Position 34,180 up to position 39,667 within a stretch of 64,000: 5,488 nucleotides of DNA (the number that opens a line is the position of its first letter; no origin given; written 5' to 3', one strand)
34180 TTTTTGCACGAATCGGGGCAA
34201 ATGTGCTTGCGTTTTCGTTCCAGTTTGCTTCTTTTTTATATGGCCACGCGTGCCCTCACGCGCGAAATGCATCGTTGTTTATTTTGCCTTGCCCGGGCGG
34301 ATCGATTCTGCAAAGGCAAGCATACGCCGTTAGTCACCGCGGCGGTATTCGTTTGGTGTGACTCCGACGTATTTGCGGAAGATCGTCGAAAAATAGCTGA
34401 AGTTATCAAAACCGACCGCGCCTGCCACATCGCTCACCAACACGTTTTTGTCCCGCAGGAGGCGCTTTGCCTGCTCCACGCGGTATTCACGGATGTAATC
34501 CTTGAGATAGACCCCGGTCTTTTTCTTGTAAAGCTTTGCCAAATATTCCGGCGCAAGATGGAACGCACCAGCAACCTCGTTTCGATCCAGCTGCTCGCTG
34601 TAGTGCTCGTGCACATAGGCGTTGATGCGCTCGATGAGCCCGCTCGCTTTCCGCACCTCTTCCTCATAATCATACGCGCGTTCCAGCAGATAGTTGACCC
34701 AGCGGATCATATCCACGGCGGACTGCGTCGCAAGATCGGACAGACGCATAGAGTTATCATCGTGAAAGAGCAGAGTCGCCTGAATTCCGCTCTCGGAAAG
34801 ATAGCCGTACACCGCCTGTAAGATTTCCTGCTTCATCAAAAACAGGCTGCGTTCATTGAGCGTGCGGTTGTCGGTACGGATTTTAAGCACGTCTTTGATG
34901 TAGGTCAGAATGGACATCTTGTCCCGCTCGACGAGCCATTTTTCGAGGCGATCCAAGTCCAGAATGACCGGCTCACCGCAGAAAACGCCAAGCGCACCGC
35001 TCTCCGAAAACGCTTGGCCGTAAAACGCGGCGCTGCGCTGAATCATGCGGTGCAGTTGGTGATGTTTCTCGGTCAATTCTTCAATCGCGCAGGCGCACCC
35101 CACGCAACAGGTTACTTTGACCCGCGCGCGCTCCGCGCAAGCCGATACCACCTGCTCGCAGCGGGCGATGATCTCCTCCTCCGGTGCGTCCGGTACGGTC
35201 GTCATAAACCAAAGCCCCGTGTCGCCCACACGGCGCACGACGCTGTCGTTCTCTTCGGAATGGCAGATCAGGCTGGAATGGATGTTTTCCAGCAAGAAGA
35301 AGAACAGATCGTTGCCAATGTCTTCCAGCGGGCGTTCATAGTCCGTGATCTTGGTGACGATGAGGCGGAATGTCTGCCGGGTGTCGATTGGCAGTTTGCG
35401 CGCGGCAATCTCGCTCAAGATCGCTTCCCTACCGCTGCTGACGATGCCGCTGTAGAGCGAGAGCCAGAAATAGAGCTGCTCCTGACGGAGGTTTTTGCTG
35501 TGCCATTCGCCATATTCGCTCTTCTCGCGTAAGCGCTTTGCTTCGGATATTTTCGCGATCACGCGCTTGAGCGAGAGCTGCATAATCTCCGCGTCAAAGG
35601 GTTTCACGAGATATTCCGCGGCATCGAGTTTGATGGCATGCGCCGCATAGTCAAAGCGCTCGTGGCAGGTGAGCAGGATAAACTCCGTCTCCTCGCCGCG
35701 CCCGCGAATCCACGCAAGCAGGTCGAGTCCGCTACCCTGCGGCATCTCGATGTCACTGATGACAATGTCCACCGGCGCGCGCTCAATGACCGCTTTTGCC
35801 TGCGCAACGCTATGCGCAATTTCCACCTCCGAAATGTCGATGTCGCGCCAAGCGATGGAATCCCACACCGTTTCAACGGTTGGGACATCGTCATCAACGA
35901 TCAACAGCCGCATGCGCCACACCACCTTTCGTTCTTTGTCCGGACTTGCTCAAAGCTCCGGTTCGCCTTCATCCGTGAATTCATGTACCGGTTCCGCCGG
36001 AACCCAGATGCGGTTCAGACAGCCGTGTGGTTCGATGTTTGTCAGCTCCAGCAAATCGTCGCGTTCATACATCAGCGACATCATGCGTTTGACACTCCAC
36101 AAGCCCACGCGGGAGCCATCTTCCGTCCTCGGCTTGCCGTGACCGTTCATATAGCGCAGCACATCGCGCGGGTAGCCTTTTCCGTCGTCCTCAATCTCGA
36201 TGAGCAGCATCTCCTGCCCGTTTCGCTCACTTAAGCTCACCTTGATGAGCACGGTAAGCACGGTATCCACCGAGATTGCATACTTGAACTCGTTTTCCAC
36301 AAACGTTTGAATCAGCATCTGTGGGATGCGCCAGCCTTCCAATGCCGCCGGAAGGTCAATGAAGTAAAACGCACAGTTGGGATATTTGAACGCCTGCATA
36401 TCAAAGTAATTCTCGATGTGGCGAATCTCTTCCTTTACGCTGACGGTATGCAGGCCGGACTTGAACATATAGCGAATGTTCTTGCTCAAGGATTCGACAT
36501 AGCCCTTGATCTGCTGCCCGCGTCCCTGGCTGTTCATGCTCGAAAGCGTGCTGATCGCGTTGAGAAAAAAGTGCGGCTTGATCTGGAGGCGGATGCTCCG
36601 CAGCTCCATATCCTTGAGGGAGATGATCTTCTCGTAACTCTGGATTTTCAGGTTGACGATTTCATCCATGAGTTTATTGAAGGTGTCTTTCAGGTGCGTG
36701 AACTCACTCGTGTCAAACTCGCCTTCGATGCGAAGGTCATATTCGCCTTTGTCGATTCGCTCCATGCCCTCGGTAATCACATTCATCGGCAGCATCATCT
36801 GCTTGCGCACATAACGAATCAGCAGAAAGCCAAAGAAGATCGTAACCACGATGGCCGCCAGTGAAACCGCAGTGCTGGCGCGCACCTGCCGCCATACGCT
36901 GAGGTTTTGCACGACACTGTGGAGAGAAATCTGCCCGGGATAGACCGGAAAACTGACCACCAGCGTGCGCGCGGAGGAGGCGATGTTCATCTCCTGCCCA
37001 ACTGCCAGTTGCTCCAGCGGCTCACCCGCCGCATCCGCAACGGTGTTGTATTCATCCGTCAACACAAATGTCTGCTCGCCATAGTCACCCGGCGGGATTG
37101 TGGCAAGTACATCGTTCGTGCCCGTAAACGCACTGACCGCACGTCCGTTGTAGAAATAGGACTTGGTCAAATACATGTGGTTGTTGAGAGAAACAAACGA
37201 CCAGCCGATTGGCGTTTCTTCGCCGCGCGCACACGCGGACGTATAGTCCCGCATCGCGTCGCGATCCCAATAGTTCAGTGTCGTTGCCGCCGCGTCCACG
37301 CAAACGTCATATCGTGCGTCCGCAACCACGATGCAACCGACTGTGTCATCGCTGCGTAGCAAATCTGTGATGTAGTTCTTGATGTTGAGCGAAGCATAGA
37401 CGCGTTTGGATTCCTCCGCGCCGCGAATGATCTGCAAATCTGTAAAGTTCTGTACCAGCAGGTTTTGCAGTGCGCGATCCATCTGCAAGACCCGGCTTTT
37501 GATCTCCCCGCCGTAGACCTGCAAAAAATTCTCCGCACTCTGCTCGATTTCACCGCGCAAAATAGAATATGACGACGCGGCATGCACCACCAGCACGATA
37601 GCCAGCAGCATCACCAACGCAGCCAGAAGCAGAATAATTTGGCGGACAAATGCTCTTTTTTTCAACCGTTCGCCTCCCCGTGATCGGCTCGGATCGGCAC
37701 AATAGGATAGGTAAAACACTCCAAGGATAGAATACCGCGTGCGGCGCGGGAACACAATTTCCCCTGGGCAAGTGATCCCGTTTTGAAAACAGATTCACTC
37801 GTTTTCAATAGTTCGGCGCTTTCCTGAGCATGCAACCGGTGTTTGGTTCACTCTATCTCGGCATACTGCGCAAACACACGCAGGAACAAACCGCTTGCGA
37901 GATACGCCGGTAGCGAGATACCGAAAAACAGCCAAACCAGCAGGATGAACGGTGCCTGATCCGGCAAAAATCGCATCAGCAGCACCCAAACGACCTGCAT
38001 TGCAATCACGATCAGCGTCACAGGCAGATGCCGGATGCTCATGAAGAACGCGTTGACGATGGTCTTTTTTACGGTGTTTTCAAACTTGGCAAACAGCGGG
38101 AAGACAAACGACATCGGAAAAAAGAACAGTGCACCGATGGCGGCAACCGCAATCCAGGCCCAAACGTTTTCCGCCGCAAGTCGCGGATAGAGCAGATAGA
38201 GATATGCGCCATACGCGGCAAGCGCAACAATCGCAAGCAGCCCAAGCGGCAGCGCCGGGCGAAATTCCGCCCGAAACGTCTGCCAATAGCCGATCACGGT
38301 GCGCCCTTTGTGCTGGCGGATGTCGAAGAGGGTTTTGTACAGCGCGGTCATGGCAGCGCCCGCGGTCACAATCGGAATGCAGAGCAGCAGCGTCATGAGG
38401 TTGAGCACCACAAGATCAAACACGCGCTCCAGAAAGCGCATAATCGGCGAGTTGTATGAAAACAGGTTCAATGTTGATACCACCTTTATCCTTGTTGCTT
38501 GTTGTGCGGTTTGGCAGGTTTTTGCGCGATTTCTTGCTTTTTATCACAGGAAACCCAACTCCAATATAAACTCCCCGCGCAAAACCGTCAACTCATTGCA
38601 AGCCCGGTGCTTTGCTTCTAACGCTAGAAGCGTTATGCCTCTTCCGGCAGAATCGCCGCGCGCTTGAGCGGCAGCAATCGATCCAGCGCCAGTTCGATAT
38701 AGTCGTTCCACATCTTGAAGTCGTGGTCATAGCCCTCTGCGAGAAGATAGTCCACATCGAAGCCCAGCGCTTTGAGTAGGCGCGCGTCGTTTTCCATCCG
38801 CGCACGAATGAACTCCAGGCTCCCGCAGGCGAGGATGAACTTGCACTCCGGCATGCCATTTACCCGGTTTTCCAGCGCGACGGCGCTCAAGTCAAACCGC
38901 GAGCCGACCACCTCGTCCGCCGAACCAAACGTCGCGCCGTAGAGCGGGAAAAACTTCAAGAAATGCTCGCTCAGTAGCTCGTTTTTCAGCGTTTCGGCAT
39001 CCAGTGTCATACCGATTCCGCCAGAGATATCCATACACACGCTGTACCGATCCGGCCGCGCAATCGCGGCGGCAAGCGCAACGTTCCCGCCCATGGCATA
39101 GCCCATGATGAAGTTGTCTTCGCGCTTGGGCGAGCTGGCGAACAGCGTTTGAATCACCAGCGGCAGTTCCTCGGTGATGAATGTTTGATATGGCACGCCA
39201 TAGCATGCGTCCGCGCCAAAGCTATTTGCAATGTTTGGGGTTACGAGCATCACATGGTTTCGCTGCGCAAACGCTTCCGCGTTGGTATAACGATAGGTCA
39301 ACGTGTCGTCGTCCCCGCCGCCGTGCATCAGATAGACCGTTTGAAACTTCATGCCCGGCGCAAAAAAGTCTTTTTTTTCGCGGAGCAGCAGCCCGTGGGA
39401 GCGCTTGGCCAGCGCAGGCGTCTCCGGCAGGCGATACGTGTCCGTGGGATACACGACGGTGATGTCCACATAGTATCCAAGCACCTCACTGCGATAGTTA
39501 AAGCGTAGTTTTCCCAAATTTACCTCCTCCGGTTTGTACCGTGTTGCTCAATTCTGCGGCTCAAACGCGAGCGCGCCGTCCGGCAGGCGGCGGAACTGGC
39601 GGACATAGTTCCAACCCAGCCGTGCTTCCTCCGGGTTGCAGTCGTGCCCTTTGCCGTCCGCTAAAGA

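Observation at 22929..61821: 39-kb sugar-import locus built almost entirely of cytoplasmic esterases, with two GH13_18 phosphorylases as the only glycosidic-bond enzymes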

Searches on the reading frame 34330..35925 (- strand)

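Call 6: search_protein_families(library=pfam, proteins=[window:34330-35925:-], max_evalue=0.001)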
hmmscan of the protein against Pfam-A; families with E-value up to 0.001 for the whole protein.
window:34330-35925:- (531 aa): 3 families
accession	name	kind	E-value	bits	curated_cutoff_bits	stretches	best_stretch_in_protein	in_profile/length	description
PF00072.30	Response_reg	-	1.2e-19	71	30.2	1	8-115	2-106/111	Response regulator receiver domain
PF12833.13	HTH_18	-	1.2e-19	70.8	33.6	1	452-529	2-79/80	Helix-turn-helix domain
PF00165.29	HTH_AraC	-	7.7e-13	48.7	26.6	1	491-529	2-42/42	Bacterial regulatory helix-turn-helix proteins, AraC family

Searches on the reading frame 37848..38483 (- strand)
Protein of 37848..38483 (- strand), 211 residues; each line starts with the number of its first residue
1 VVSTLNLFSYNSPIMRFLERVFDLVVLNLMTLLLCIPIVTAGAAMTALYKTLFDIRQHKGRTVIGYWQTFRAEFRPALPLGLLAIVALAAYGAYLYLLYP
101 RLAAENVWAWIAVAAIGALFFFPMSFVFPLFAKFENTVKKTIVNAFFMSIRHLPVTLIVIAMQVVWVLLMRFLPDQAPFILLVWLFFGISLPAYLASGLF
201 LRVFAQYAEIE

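Call 6: search_protein_families(library=pfam, proteins=[window:37848-38483:-], max_evalue=0.001)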
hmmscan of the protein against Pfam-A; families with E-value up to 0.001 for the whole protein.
window:37848-38483:- (211 aa): 1 family
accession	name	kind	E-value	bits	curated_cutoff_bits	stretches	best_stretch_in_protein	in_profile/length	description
PF04854.19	DUF624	-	1.8e-09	38.1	24.2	1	24-89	1-71/77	Protein of unknown function, DUF624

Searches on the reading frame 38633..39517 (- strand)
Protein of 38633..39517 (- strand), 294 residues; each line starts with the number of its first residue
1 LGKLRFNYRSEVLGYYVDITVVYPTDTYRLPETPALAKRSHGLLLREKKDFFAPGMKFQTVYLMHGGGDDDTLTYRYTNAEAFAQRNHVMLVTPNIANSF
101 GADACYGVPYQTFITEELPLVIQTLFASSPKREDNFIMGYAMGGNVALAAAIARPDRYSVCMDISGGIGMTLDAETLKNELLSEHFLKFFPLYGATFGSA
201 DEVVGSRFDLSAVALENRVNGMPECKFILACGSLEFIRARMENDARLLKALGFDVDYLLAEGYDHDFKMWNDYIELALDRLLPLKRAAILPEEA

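Call 4: search_protein_families(library=pfam, proteins=[window:38633-39517:-], max_evalue=0.01)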
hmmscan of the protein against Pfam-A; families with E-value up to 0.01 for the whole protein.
window:38633-39517:- (294 aa): 2 families
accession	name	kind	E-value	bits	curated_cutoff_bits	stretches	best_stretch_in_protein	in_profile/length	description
PF00756.26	Esterase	-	1.8e-10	41.4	22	1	54-167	20-149/251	Putative esterase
PF02230.22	Abhydrolase_2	-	4.9e-05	23.7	23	0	120-171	92-143/217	Phospholipase/Carboxylesterase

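Call 74: search_protein_families(library=ncbifam, proteins=[window:38633-39517:-], max_evalue=0.001)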
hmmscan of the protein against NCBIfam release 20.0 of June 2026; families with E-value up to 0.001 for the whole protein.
window:38633-39517:- (294 aa): 1 family
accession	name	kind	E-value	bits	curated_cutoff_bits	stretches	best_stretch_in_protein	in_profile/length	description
TIGR02821.1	fghA_ester_D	equivalog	1.9e-05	24.4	281.7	1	111-159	118-164/275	S-formylglutathione hydrolase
